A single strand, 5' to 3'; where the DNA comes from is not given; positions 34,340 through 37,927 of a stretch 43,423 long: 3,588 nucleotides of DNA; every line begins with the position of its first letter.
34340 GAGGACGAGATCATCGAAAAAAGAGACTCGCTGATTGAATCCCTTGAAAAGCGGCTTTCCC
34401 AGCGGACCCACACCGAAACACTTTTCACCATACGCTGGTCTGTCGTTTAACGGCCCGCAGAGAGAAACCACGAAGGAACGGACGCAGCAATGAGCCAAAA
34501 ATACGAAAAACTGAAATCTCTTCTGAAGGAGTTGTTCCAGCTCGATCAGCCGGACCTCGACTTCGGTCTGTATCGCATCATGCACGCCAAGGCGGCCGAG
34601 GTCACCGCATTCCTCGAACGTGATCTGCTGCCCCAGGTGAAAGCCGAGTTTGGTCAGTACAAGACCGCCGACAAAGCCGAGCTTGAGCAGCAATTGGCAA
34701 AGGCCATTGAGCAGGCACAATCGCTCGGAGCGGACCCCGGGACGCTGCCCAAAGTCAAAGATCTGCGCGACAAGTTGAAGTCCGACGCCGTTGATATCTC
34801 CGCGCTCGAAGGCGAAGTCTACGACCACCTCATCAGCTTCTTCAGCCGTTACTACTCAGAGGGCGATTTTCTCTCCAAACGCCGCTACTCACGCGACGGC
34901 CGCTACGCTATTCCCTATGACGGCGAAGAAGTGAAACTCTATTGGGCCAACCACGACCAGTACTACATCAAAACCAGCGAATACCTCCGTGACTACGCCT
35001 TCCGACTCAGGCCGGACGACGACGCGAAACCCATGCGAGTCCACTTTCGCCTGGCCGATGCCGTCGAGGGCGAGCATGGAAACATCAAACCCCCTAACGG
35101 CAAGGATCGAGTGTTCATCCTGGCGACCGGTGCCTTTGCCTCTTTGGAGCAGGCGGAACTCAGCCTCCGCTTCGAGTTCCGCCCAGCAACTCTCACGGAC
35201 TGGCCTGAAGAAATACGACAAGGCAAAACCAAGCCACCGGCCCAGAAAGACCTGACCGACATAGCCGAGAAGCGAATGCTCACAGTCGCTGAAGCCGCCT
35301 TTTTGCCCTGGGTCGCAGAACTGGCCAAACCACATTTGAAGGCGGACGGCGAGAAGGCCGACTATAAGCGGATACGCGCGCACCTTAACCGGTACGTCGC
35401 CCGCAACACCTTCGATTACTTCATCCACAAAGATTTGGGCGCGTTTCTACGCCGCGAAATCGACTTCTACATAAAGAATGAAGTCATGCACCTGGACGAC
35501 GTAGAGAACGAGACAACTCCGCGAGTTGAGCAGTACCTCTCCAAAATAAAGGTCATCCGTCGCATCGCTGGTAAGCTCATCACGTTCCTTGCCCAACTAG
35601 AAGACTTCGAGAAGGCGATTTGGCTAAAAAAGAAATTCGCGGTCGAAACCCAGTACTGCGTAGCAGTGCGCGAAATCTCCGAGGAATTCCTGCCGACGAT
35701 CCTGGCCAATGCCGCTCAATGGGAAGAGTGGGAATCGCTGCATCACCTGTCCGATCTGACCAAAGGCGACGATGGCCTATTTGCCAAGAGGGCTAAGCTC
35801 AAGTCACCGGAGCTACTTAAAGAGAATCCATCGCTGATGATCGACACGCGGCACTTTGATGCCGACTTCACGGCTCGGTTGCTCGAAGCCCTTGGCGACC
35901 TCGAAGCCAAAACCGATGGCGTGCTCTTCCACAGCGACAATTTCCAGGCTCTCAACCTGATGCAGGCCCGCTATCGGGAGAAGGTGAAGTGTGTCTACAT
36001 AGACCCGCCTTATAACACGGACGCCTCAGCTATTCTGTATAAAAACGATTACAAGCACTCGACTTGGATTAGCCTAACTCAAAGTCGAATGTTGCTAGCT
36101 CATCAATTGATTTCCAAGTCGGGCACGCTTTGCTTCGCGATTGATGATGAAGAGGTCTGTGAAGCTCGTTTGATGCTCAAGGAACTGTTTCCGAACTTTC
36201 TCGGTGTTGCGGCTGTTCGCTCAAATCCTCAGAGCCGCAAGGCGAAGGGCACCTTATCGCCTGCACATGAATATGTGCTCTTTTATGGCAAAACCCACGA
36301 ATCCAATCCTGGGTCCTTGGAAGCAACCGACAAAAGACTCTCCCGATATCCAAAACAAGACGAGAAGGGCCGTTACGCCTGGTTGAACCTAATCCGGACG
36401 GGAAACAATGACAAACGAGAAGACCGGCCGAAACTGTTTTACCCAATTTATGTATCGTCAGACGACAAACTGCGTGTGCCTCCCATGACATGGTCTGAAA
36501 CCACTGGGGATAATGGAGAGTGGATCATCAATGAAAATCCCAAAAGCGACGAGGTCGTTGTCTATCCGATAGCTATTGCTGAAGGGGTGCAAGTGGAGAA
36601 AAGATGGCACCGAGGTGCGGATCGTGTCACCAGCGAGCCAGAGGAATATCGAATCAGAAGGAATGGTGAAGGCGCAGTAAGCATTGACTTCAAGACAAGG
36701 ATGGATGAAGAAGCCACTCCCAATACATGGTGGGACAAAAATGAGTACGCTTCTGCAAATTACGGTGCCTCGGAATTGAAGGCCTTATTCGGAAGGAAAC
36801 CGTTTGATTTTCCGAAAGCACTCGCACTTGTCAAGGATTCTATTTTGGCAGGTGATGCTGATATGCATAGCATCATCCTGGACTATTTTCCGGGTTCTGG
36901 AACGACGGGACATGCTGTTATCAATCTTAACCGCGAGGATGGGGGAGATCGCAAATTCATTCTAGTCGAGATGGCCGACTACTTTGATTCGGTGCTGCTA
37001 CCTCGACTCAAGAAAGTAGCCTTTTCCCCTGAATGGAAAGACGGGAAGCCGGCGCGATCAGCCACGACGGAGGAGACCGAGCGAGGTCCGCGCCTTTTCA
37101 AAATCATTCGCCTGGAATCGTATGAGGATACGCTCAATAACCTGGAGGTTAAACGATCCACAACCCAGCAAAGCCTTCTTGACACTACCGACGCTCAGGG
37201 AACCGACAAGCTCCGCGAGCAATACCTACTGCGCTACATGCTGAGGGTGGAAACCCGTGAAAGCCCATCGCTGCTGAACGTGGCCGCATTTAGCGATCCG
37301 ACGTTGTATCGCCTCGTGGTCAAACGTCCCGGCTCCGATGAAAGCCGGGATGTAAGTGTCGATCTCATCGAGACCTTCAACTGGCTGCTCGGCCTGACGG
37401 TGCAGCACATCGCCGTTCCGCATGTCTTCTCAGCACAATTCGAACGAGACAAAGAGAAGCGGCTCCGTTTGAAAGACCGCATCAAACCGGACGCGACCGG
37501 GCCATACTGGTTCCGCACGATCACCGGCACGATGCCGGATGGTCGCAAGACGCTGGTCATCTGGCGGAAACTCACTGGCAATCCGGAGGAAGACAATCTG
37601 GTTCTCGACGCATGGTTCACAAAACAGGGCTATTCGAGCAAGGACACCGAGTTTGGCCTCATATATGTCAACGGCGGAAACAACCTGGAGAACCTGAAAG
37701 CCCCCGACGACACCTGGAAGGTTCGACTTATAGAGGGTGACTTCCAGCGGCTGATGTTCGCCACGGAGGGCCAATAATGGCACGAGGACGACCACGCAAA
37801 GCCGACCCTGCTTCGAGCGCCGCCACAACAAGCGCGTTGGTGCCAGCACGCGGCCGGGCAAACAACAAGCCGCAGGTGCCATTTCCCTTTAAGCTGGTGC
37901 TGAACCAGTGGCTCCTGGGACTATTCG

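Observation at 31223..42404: Compact HTH / SNF2 / giant Mod / Res-like helicase-nuclease / CN-hydrolase-like operon: a type III-like R-M core with extra partners (candidate undescribed defence system)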

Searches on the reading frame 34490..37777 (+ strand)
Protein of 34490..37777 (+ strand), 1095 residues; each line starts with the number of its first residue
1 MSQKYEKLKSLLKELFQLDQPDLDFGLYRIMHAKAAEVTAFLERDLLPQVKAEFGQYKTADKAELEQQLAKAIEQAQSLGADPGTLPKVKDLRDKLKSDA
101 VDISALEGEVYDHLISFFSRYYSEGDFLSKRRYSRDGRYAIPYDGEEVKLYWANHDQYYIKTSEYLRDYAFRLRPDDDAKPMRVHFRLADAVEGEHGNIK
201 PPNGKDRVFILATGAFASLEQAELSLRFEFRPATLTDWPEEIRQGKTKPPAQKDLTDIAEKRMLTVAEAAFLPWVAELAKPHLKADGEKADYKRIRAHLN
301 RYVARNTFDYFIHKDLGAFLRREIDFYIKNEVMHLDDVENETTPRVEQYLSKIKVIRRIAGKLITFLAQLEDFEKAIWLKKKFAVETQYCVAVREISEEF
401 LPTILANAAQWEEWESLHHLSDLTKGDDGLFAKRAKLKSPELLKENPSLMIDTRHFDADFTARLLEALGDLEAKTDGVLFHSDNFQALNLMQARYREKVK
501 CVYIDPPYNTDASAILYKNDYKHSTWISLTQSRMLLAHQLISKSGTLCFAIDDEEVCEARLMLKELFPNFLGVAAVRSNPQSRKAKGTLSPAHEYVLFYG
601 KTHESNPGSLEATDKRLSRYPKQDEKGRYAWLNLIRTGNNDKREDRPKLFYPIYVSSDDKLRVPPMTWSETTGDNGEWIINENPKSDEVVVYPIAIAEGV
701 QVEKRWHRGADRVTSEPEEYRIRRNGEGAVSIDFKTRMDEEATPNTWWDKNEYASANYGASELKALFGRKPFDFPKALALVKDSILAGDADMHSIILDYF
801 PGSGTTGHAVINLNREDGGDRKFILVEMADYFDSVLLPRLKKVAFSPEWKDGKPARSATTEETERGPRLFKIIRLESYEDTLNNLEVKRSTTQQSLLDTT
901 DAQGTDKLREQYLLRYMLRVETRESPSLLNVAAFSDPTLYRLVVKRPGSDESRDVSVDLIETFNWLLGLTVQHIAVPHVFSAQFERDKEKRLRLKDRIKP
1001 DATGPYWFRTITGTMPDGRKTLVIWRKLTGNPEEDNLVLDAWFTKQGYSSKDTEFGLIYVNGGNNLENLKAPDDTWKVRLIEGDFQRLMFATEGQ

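Call 3: search_protein_families(library=pfam, proteins=[window:34490-37777:+], max_evalue=0.01)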
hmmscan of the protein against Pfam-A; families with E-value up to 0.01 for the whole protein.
window:34490-37777:+ (1095 aa): 1 family
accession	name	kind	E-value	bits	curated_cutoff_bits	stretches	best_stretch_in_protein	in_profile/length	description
PF01555.25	N6_N4_Mtase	-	7.1e-24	85.4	26.7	1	499-830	1-213/221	DNA methylase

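Call 4: search_protein_families(library=padloc, proteins=[window:34490-37777:+], max_evalue=0.01)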
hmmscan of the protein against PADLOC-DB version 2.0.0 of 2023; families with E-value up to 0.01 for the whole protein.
window:34490-37777:+ (1095 aa): 26 families (the best 25 are shown)
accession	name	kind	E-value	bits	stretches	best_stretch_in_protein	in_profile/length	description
PDLC03646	MTase_III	-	3.9e-192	638.8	3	293-974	296-959/1057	Type III methyltransferase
PDLC03638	MTase_III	-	1.8e-73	246.2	3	297-604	208-511/816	Type III methyltransferase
PDLC03644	MTase_III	-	2.4e-59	199.5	1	463-843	22-396/542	Type III methyltransferase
PDLC03634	MTase_III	-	5e-57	192.1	2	522-920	169-540/621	Type III methyltransferase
PDLC03641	MTase_III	-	2.7e-50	169.6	2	520-833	178-451/657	Type III methyltransferase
PDLC03642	MTase_III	-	9.2e-45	151.3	2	682-828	251-397/528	Type III methyltransferase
PDLC03636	MTase_III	-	2.1e-42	143.7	1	470-843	40-408/575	Type III methyltransferase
PDLC03640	MTase_III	-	2.2e-37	126.8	2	738-843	338-446/654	Type III methyltransferase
PDLC03639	MTase_III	-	5.4e-35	118.8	2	474-654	85-269/639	Type III methyltransferase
PDLC03635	MTase_III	-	1.5e-32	111.2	1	473-843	215-575/708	Type III methyltransferase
PDLC03645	MTase_III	-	1.6e-32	110.4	2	480-694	143-360/709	Type III methyltransferase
PDLC03637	MTase_III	-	1.6e-25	87.7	2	734-830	359-455/513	Type III methyltransferase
PDLC03278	MTase_II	-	8.1e-23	79.5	2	486-608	8-128/390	Type II methyltransferase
PDLC03354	MTase_II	-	1.3e-16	58.6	1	477-630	61-239/425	Type II methyltransferase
PDLC03643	MTase_III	-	1.4e-12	45.5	2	768-829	207-267/465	Type III methyltransferase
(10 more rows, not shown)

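Call 5: search_protein_families(library=ncbifam, proteins=[window:34490-37777:+], max_evalue=0.01)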
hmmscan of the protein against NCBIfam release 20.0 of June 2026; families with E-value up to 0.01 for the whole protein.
window:34490-37777:+ (1095 aa): 2 families
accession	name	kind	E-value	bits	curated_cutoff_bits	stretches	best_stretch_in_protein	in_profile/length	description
NF008572.0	PRK11524.1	equivalog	2.2e-05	23.7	292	0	478-552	16-87/294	adenine-specific DNA-methyltransferase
NF050803.1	DnaMtaseCcrMCaul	equivalog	0.00052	19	830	0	759-844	173-251/350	adenine-specific DNA-methyltransferase CcrM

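Call 27: search_solved_structures(query=window:34490-37777:+, max_evalue=1)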
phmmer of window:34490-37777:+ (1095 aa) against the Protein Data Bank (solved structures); distinct sequences matched with E-value up to 1: 6.
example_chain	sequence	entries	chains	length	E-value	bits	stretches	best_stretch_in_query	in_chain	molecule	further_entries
6k0w_B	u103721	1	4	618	1.8e-29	105.5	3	761-832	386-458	Adenine specific DNA methyltransferase (Mod)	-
7dsu_A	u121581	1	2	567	8.9e-26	93.3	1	478-827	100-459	Mbo45V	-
4zcf_A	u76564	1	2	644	2.1e-22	82.1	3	759-829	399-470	Restriction endonuclease EcoP15I, modification subunit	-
5hfj_A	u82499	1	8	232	0.1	13.6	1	775-816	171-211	Adenine specific DNA methyltransferase (DpnA)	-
5hek_A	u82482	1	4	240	0.11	13.5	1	775-816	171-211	Adenine specific DNA methyltransferase (DpnA)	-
6czl_A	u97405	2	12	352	0.21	12.6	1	783-871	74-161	ATP phosphoribosyltransferase catalytic subunit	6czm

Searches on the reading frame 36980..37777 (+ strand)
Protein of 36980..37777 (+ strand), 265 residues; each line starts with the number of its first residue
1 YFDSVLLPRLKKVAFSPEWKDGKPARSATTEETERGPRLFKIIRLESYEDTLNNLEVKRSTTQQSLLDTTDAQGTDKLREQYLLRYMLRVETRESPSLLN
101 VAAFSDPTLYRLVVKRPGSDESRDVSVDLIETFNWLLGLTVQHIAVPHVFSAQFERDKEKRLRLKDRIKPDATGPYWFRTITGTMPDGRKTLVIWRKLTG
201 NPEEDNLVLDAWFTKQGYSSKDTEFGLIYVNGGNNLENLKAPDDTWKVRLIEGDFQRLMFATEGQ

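Call 40: search_protein_families(library=pfam, proteins=[window:36980-37777:+], max_evalue=1)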
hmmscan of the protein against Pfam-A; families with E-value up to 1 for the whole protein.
window:36980-37777:+ (265 aa): 2 families
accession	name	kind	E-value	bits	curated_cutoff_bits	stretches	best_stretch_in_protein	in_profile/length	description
PF17940.6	TetR_C_31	-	0.02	15.5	27.4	1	74-147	18-89/107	Tetracyclin repressor-like, C-terminal domain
PF06377.16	Adipokin_hormo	-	0.26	12.2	22.9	1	13-30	2-19/51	Adipokinetic hormone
